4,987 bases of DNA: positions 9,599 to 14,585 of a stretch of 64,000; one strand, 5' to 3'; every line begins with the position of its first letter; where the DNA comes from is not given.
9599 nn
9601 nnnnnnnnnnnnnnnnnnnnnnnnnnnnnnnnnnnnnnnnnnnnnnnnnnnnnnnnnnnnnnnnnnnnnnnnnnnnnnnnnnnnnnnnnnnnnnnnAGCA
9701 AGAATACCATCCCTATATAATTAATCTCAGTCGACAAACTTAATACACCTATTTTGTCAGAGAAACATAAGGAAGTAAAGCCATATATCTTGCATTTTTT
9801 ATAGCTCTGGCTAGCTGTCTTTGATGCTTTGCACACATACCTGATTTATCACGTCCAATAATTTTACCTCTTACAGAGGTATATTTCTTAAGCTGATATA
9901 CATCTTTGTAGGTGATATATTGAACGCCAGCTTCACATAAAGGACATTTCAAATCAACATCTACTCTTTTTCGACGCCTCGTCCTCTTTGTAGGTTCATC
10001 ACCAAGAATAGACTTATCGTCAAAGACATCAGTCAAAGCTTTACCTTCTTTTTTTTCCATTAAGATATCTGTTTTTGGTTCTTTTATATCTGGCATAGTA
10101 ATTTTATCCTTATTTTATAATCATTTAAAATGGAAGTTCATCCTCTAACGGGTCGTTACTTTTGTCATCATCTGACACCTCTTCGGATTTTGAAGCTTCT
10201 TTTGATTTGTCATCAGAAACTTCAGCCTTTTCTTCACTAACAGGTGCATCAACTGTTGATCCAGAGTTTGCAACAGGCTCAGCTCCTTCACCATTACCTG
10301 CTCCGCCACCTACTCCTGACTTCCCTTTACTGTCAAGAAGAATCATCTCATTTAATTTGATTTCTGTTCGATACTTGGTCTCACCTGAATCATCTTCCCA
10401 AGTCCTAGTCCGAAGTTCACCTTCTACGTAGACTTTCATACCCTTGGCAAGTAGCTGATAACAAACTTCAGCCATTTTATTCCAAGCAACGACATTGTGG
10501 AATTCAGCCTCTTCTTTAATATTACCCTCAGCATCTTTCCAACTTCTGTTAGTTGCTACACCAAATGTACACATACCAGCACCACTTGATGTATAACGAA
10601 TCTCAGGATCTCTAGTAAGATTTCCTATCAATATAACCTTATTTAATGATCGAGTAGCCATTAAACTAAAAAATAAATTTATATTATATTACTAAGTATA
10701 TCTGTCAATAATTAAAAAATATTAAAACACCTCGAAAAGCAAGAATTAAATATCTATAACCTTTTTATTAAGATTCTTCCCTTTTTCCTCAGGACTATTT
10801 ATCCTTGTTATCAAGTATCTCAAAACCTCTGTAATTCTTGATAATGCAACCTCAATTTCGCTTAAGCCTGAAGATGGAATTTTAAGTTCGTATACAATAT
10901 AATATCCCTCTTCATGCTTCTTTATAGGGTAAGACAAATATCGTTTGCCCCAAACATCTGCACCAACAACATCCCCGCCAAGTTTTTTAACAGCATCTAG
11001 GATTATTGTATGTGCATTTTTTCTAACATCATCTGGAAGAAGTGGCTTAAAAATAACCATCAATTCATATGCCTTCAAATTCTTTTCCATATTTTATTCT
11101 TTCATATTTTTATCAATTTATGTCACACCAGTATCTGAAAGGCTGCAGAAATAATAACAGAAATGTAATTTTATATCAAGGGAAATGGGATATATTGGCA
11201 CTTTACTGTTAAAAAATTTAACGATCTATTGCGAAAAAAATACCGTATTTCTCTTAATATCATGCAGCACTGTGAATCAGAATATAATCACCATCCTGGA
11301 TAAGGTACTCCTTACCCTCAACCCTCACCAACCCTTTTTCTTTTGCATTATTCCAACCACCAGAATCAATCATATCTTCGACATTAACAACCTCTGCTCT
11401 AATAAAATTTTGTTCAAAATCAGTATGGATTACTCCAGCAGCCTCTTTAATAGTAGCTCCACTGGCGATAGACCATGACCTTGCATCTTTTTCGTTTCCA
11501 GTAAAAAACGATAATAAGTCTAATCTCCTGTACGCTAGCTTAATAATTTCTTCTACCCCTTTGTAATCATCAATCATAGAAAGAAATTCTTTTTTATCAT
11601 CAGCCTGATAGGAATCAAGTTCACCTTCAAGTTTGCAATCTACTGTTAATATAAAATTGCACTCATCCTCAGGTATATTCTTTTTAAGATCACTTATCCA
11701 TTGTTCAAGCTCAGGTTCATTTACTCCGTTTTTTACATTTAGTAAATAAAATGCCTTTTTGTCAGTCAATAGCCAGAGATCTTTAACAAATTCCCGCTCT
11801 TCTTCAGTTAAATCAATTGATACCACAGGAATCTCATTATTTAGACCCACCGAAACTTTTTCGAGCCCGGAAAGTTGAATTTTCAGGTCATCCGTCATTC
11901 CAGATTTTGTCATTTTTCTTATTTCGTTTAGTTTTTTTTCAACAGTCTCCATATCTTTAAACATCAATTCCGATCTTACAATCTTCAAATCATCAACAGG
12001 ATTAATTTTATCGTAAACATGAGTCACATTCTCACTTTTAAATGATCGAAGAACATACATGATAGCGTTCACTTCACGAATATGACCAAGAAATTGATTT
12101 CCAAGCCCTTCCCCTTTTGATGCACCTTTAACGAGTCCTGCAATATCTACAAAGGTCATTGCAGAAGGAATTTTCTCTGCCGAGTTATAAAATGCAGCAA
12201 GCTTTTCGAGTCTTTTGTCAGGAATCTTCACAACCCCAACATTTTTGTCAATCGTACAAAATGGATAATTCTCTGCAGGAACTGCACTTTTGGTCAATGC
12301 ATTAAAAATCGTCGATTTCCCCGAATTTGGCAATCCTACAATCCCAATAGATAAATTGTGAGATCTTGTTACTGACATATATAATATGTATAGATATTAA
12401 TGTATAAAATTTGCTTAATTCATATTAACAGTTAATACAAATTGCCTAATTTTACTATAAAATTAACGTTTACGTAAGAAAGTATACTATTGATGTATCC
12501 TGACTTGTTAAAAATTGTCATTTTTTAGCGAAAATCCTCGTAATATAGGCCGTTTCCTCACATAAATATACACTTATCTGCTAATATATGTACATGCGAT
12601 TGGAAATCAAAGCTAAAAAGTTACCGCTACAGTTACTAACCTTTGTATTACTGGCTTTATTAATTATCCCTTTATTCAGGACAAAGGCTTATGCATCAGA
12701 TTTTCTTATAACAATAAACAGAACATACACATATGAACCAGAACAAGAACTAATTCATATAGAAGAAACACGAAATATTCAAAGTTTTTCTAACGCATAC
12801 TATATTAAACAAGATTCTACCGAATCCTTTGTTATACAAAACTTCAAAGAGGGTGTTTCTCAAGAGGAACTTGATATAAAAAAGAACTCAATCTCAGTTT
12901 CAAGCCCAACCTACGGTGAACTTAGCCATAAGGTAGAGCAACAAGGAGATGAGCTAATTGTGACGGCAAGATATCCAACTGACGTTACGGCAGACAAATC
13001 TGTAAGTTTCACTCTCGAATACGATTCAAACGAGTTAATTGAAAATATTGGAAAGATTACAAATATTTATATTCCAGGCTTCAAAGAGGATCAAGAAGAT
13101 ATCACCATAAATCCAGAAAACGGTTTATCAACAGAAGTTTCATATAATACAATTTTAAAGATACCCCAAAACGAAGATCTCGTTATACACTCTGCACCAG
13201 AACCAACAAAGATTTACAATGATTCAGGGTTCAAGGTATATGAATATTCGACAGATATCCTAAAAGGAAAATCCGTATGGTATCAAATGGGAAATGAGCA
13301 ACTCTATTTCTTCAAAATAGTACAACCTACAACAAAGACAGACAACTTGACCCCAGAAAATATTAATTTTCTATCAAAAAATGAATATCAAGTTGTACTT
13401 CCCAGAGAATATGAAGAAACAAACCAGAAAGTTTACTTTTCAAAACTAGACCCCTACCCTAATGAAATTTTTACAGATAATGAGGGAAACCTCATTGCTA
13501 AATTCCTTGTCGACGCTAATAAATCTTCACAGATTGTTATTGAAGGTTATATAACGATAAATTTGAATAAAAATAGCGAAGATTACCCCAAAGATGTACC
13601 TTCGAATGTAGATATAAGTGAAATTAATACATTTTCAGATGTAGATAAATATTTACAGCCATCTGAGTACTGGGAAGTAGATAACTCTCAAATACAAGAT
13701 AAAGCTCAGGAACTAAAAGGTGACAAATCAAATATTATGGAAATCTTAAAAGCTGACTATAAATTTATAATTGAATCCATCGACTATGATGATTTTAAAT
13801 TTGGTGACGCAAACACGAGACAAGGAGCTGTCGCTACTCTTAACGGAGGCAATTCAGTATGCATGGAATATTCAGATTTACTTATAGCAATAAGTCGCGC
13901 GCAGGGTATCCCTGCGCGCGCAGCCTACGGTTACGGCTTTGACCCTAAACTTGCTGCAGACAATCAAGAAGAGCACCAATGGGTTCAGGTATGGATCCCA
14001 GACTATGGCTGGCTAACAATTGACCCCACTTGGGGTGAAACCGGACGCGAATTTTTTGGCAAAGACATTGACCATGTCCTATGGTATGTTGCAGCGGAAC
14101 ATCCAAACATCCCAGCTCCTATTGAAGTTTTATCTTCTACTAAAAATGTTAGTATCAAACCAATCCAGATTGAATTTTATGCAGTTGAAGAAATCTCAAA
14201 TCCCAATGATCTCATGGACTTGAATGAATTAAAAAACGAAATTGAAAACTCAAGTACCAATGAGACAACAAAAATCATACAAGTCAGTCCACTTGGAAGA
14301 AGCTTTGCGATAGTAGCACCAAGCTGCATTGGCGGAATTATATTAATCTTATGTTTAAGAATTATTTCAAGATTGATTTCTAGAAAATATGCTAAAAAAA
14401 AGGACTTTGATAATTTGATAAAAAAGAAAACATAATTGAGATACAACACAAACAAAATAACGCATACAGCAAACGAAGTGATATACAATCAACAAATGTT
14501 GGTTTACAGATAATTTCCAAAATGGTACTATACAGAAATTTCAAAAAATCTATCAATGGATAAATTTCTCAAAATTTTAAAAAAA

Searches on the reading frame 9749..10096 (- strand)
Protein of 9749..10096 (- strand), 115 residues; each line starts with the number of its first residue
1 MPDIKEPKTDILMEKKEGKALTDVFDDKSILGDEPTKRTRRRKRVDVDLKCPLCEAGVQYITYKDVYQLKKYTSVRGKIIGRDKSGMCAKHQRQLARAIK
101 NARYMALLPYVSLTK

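Call 29: search_protein_families(library=pfam, proteins=[window:9749-10096:-], max_evalue=0.001)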
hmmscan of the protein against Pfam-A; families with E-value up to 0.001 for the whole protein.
window:9749-10096:- (115 aa): 1 family
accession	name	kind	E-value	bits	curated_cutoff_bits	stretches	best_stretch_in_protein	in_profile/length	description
PF01084.26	Ribosomal_S18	-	2.1e-21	76.2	21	1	58-108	2-52/52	Ribosomal protein S18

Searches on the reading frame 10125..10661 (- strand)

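Call 29: search_protein_families(library=pfam, proteins=[window:10125-10661:-], max_evalue=0.001)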
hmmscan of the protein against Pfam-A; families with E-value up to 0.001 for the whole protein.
window:10125-10661:- (178 aa): 1 family
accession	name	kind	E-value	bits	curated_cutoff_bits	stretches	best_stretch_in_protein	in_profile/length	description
PF00436.31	SSB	-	3.8e-37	127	26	1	6-107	1-102/104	Single-strand binding protein family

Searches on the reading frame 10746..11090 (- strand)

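Call 30: search_protein_families(library=pfam, proteins=[window:10746-11090:-], max_evalue=0.001)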
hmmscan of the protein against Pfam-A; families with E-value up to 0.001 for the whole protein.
window:10746-11090:- (114 aa): 1 family
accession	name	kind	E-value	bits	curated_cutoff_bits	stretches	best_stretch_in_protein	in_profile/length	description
PF01250.22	Ribosomal_S6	-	2.9e-21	75.9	27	1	8-96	2-90/90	Ribosomal protein S6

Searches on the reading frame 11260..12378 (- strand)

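Call 30: search_protein_families(library=pfam, proteins=[window:11260-12378:-], max_evalue=0.001)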
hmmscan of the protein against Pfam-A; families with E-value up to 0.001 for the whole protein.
window:11260-12378:- (372 aa): 3 families
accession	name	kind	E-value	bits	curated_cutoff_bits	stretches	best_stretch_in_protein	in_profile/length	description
PF06071.19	YchF-GTPase_C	-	7.8e-30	103.3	27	1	288-368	1-81/84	Protein of unknown function (DUF933)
PF01926.29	MMR_HSR1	-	4.7e-21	75.5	21.9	1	11-125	2-96/113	50S ribosome-binding GTPase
PF02421.24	FeoB_N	-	9.8e-09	35.4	27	1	11-56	3-48/156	Ferrous iron transport protein B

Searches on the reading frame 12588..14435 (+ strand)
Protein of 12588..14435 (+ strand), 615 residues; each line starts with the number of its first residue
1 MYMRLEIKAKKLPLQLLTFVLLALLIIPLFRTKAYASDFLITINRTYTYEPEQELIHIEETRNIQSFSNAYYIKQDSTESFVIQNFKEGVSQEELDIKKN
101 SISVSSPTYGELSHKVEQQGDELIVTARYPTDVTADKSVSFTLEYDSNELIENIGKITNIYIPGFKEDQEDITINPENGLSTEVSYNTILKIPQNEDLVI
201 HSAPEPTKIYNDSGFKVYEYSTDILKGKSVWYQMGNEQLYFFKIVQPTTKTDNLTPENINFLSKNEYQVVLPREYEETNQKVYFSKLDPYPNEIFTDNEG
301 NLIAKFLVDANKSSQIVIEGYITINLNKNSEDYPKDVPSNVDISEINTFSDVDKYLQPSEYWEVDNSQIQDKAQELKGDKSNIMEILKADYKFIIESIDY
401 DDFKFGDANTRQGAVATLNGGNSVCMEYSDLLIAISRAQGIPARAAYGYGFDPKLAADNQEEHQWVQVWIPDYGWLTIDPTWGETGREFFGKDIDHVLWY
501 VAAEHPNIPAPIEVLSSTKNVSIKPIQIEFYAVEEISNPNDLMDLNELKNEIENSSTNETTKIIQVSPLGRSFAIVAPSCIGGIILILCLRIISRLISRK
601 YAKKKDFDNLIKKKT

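Call 30: search_protein_families(library=pfam, proteins=[window:12588-14435:+], max_evalue=0.001)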
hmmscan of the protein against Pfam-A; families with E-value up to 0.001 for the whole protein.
window:12588-14435:+ (615 aa): 1 family
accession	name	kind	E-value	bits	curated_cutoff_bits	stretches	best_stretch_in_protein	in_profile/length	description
PF01841.26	Transglut_core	-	8.9e-20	71.4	23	1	372-480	3-108/108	Transglutaminase-like superfamily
